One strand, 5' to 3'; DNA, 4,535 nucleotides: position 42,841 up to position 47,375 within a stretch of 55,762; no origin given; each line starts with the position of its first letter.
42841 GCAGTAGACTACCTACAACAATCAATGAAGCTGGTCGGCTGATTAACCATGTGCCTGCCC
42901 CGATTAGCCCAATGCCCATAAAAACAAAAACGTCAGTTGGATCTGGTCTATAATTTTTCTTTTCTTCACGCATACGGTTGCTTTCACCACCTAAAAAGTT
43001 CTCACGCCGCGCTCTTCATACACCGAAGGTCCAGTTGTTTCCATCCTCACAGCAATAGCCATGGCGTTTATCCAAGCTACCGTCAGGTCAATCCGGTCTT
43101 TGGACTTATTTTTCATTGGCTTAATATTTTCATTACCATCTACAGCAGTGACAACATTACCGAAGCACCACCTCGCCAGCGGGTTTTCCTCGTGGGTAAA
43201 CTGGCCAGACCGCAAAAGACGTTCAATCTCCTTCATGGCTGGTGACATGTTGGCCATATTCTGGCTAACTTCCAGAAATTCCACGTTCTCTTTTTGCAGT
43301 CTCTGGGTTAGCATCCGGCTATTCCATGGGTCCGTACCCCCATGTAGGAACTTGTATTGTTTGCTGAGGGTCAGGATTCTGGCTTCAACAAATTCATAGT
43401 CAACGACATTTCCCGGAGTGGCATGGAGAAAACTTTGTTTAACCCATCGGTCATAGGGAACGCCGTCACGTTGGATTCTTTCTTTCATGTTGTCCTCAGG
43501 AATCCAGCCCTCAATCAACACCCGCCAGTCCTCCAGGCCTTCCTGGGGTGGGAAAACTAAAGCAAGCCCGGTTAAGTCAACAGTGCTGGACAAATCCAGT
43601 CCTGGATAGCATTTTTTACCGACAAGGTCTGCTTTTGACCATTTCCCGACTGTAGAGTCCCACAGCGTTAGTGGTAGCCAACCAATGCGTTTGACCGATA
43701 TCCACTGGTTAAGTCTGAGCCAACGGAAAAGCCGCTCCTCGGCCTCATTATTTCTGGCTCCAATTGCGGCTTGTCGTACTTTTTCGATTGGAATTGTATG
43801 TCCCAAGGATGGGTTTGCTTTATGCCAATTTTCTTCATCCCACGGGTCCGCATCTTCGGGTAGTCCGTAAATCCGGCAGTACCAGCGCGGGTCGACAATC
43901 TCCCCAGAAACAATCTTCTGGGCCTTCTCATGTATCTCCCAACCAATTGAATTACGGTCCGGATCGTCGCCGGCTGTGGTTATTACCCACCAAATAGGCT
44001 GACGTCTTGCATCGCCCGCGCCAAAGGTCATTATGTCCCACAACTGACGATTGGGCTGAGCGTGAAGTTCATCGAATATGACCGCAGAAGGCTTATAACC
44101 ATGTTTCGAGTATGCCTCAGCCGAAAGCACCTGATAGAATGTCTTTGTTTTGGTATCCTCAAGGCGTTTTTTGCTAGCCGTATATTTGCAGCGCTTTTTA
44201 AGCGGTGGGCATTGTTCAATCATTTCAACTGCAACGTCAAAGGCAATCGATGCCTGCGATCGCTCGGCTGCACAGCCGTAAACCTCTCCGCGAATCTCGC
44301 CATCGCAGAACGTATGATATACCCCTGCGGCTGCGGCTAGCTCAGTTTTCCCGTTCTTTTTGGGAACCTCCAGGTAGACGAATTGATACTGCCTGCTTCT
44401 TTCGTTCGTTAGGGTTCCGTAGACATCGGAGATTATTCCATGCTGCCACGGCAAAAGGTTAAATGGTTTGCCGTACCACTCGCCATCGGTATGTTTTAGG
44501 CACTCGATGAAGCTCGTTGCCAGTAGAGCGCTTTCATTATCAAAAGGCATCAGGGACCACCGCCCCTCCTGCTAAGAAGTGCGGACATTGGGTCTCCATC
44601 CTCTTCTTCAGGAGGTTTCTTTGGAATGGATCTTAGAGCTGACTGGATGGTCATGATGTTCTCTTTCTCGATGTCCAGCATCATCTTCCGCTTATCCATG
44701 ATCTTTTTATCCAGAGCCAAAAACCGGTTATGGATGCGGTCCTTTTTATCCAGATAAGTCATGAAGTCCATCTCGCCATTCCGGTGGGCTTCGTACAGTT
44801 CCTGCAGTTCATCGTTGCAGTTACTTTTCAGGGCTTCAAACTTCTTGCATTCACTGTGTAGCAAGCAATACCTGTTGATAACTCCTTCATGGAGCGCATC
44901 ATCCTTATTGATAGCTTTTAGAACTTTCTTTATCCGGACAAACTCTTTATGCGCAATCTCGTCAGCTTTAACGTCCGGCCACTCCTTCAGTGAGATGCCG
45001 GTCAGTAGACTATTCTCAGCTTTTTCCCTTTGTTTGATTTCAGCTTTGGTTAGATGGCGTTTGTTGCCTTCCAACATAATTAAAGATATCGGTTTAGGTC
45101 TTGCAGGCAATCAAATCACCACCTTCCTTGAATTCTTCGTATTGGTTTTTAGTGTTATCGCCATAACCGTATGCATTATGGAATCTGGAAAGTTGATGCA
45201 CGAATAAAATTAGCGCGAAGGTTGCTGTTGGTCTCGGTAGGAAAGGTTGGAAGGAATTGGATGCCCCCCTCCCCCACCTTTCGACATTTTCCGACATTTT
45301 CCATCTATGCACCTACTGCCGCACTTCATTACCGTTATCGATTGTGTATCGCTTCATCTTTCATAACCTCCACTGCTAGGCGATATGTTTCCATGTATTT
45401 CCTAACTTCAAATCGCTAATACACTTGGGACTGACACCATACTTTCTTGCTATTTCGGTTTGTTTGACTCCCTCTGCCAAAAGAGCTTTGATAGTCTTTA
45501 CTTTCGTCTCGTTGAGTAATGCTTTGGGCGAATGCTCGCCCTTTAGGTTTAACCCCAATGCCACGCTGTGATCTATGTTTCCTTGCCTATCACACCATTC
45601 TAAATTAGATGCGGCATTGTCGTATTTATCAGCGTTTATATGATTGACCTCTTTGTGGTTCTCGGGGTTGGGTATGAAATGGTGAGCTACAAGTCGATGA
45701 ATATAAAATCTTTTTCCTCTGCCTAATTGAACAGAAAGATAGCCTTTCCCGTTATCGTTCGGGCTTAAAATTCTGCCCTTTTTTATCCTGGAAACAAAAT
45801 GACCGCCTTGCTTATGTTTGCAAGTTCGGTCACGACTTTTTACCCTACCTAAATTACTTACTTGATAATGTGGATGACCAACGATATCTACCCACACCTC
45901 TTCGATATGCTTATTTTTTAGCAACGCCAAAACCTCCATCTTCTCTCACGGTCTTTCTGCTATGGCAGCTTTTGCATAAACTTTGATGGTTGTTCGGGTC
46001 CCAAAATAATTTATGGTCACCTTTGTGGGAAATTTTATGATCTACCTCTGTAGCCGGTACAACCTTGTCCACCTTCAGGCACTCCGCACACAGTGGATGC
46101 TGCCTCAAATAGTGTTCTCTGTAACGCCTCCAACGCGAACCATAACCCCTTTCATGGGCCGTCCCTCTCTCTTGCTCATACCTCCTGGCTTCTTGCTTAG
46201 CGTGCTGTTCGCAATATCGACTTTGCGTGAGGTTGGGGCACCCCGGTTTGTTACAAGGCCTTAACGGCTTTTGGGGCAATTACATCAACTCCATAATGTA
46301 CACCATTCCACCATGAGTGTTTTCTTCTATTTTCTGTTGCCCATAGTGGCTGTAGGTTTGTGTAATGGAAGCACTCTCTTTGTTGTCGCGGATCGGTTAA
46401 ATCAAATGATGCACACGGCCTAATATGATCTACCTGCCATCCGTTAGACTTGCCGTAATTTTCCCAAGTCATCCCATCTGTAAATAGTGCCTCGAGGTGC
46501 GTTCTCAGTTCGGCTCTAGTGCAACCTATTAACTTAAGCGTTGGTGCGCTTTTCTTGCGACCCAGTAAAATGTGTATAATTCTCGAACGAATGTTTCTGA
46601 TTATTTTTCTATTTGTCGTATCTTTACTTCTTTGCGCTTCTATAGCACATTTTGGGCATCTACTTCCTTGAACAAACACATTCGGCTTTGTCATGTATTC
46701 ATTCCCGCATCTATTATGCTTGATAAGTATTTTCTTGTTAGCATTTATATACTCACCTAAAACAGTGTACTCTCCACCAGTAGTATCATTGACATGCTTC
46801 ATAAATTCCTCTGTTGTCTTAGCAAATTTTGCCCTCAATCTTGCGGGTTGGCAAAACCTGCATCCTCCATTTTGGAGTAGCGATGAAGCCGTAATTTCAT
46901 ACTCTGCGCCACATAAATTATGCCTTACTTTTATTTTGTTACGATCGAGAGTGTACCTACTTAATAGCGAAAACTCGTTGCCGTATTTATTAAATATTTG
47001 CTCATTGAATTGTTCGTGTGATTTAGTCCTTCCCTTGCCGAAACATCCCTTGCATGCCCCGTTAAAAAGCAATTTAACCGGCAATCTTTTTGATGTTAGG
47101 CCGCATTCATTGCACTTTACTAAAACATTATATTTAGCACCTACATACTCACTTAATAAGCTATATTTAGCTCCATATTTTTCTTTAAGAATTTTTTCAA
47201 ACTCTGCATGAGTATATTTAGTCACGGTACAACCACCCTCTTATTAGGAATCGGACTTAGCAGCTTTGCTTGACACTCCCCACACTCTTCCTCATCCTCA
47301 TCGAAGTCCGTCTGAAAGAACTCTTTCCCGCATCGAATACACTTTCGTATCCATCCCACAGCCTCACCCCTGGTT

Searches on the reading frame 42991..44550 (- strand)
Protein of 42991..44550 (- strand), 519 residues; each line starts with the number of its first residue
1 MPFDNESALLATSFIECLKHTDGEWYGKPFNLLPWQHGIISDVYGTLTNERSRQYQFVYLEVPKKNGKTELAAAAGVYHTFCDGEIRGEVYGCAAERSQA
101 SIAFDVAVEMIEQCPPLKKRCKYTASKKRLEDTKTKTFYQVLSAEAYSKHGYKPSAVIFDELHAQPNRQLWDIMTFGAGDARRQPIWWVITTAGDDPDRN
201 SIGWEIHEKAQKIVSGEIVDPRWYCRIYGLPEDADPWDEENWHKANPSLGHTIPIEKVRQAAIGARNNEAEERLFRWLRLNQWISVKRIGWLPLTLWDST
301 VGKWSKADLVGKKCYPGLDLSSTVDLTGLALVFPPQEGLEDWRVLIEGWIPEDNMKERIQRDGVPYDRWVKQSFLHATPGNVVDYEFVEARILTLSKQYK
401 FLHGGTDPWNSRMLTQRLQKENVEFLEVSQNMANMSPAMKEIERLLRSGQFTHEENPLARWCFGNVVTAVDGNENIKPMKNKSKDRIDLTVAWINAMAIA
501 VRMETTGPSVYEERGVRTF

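Call 12: search_protein_families(library=phrogs, proteins=[window:42991-44550:-], max_evalue=0.00001)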
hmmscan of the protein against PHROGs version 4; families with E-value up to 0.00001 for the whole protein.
window:42991-44550:- (519 aa): 6 families
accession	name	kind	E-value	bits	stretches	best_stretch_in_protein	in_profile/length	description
phrog_9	-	head and packaging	1.4e-152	511.3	1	3-511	180-674/812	terminase large subunit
phrog_2699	-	head and packaging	1.8e-79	267.9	1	207-506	2-299/315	terminase large subunit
phrog_4914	-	head and packaging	7.6e-25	88.8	1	3-151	51-207/213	terminase large subunit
phrog_7331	-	head and packaging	1.5e-23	83.6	1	414-506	6-98/113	terminase large subunit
phrog_10517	-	head and packaging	1.1e-12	48.9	1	3-102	78-176/207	terminase large subunit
phrog_37124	-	unknown function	4.3e-12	47.1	1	318-434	1-128/143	-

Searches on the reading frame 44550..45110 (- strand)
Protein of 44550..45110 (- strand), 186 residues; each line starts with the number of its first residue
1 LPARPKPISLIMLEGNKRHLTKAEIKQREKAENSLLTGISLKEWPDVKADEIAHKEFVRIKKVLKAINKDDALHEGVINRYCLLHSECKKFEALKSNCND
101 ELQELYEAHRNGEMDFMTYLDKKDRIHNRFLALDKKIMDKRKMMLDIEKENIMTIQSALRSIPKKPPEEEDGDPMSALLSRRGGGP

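Call 101: search_protein_families(library=phrogs, proteins=[window:44550-45110:-], max_evalue=0.001)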
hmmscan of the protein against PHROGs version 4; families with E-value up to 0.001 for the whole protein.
window:44550-45110:- (186 aa): 1 family
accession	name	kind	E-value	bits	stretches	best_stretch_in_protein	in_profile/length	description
phrog_83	-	head and packaging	1.8e-12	48.3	1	1-92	42-131/246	terminase small subunit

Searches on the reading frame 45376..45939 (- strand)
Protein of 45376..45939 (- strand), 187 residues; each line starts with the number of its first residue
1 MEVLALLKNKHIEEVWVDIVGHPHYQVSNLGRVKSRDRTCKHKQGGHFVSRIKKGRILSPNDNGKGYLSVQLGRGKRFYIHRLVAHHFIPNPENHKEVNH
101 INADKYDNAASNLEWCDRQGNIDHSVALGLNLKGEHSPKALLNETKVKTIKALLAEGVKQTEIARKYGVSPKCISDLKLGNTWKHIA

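Call 95: search_protein_families(library=phrogs, proteins=[window:45376-45939:-], max_evalue=0.0001)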
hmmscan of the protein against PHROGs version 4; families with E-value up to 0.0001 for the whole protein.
window:45376-45939:- (187 aa): 13 families
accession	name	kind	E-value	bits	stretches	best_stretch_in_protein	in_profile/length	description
phrog_59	-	DNA, RNA and nucleotide metabolism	2.1e-48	166.7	1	11-186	135-275/423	HNH endonuclease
phrog_959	-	DNA, RNA and nucleotide metabolism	1.3e-33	116.7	1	13-148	5-129/138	HNH endonuclease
phrog_1492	-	DNA, RNA and nucleotide metabolism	1.6e-30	107.6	1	9-131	40-165/414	HNH endonuclease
phrog_37683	-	unknown function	7.7e-17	62.3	1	50-168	130-252/279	-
phrog_99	-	DNA, RNA and nucleotide metabolism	7.3e-13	49.9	1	41-122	135-202/383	HNH endonuclease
phrog_21964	-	DNA, RNA and nucleotide metabolism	3.6e-06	27.8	1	69-123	155-210/244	HNH endonuclease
phrog_826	-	DNA, RNA and nucleotide metabolism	4.6e-06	27.4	0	60-127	92-160/281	HNH endonuclease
phrog_517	-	DNA, RNA and nucleotide metabolism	8.9e-06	27.6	1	136-175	80-119/128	HTH DNA binding protein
phrog_7545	-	DNA, RNA and nucleotide metabolism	1.1e-05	26.6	0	42-117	56-125/160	HNH endonuclease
phrog_6223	-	transcription regulation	1.4e-05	26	0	148-182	5-42/73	transcriptional repressor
phrog_6831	-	transcription regulation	3.1e-05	24.9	0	148-184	9-44/68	transcriptional regulator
phrog_664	-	DNA, RNA and nucleotide metabolism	6.5e-05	23.9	1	139-183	82-126/210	DNA binding protein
phrog_1468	-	transcription regulation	8.7e-05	23.1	0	142-177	5-40/67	transcriptional repressor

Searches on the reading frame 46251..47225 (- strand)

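Call 12: search_protein_families(library=phrogs, proteins=[window:46251-47225:-], max_evalue=0.00001)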
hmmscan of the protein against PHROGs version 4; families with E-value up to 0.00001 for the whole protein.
window:46251-47225:- (324 aa): 4 families
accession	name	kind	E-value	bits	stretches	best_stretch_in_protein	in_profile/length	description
phrog_559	-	DNA, RNA and nucleotide metabolism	4.1e-39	135.9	1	2-201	121-308/607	HNH endonuclease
phrog_681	-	DNA, RNA and nucleotide metabolism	1.3e-26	94.4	1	3-196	237-431/576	endonuclease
phrog_5104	-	unknown function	1.4e-11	45.5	0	149-222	37-110/228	-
phrog_1035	-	DNA, RNA and nucleotide metabolism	2.2e-06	28.8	0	105-303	69-211/271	endonuclease VII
